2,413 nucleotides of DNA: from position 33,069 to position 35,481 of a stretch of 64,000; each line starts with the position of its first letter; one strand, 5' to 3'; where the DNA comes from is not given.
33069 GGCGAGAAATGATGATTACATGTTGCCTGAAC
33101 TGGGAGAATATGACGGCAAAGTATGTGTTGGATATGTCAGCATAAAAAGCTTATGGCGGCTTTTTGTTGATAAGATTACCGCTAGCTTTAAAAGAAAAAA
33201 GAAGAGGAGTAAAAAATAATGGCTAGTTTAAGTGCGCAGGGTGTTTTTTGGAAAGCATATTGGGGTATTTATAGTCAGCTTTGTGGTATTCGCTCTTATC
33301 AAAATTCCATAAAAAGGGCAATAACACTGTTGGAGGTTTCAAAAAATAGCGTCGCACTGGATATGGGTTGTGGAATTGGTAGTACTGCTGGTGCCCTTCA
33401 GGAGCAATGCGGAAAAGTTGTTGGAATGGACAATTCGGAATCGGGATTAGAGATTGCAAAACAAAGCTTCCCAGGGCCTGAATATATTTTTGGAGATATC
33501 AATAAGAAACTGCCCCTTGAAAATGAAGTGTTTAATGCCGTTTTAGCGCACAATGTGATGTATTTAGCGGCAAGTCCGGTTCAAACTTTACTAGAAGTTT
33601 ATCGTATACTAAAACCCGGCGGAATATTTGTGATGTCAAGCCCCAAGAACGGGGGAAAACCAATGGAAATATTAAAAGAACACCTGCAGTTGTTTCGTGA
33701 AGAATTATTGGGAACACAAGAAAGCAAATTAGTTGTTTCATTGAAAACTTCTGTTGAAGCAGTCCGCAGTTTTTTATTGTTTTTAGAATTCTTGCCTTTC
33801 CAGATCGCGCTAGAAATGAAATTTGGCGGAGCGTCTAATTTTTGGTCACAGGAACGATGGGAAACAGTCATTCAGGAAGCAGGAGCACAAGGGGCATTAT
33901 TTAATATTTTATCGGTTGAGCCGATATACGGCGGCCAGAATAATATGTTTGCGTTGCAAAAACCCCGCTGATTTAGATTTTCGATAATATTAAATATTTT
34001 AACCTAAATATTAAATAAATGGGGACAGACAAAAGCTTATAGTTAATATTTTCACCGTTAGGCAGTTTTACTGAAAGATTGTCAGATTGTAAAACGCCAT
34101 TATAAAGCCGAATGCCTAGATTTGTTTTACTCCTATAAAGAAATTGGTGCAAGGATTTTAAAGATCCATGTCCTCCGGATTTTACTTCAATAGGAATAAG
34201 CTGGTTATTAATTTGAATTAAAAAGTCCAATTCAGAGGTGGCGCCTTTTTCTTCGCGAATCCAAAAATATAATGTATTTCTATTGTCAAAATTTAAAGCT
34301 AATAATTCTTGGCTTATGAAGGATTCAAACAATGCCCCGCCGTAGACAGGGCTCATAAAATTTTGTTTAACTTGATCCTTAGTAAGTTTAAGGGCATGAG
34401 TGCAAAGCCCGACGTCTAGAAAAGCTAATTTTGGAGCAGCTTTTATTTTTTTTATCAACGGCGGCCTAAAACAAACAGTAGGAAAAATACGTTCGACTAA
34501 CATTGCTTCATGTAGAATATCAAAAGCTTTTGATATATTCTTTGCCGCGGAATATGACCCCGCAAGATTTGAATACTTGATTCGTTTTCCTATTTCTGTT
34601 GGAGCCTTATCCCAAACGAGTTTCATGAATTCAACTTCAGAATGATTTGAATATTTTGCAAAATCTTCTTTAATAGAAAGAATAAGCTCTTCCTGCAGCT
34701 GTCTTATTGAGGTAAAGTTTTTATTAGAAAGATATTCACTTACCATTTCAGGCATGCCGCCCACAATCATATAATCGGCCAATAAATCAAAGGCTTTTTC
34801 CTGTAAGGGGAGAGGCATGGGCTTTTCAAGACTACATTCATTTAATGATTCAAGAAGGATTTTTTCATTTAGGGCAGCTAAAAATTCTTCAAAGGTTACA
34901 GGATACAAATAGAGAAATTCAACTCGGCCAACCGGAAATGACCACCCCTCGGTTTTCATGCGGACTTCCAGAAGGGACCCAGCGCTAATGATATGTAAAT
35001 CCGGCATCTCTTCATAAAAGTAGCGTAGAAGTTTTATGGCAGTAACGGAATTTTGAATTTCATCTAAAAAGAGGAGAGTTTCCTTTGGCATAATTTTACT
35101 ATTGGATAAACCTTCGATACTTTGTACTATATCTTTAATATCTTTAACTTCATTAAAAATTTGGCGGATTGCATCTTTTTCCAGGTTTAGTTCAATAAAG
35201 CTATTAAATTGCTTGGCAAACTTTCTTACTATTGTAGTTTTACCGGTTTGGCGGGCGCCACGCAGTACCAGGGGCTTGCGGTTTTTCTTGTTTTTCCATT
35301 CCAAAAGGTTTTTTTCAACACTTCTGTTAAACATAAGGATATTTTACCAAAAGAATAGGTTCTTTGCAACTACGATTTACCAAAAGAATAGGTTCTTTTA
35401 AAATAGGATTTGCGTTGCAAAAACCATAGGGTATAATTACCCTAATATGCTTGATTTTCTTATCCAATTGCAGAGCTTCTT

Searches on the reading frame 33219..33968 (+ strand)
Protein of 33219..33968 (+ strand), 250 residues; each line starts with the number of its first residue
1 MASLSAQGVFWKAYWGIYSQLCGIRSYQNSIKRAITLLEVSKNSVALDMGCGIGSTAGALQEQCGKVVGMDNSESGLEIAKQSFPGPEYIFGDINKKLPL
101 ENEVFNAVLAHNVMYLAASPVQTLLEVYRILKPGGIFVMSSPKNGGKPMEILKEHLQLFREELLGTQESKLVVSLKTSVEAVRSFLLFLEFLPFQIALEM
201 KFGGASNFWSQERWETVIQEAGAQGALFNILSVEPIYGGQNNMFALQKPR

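Call 47: search_protein_families(library=pfam, proteins=[window:33219-33968:+], max_evalue=0.001)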
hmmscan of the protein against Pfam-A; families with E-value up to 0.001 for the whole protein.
window:33219-33968:+ (250 aa): 8 families
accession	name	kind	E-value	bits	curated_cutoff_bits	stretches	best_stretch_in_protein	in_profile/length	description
PF08241.18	Methyltransf_11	-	4.6e-19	69.3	21.2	1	47-139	1-95/95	Methyltransferase domain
PF13847.12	Methyltransf_31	-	2e-17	63.7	27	1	41-220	2-143/145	Methyltransferase domain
PF13649.12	Methyltransf_25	-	1.6e-15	58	27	1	47-135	2-97/97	Methyltransferase domain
PF08242.18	Methyltransf_12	-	8.4e-11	42.9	30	1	47-137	1-98/98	Methyltransferase domain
PF13489.12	Methyltransf_23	-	4.5e-08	33.4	27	1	41-153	21-131/164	Methyltransferase domain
PF03141.22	Methyltransf_29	-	6.8e-07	28.7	23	1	23-147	97-225/506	Putative S-adenosyl-L-methionine-dependent methyltransferase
PF01209.24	Ubie_methyltran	-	1.5e-05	24.9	20.1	1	38-139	43-151/233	ubiE/COQ5 methyltransferase family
PF01555.25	N6_N4_Mtase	-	0.00046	20.6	26.7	0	31-81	171-220/221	DNA methylase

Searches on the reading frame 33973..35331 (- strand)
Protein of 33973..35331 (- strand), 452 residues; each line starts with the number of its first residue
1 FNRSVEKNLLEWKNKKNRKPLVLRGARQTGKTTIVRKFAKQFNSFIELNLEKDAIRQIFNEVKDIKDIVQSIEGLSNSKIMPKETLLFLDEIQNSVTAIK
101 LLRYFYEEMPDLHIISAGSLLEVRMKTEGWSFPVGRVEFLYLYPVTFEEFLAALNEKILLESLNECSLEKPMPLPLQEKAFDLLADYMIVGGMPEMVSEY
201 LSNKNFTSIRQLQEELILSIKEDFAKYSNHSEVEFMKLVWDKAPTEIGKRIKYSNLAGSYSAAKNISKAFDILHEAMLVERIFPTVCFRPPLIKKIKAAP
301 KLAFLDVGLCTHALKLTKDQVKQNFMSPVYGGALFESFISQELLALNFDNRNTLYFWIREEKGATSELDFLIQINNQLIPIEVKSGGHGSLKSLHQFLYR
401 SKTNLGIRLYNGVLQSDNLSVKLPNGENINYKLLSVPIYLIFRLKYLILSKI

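Call 78: search_protein_families(library=pfam, proteins=[window:33973-35331:-], max_evalue=0.001)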
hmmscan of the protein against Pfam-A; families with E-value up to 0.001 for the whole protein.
window:33973-35331:- (452 aa): 3 families
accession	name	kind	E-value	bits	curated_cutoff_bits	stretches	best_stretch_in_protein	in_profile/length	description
PF13635.12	DUF4143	-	9e-28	97.5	28.1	1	222-386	2-160/160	Domain of unknown function (DUF4143)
PF13173.12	AAA_14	-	1.7e-24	86.7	27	1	17-151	1-129/129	AAA domain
PF00004.35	AAA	-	9.7e-05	23.3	21.2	1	22-98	2-72/131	ATPase family associated with various cellular activities (AAA)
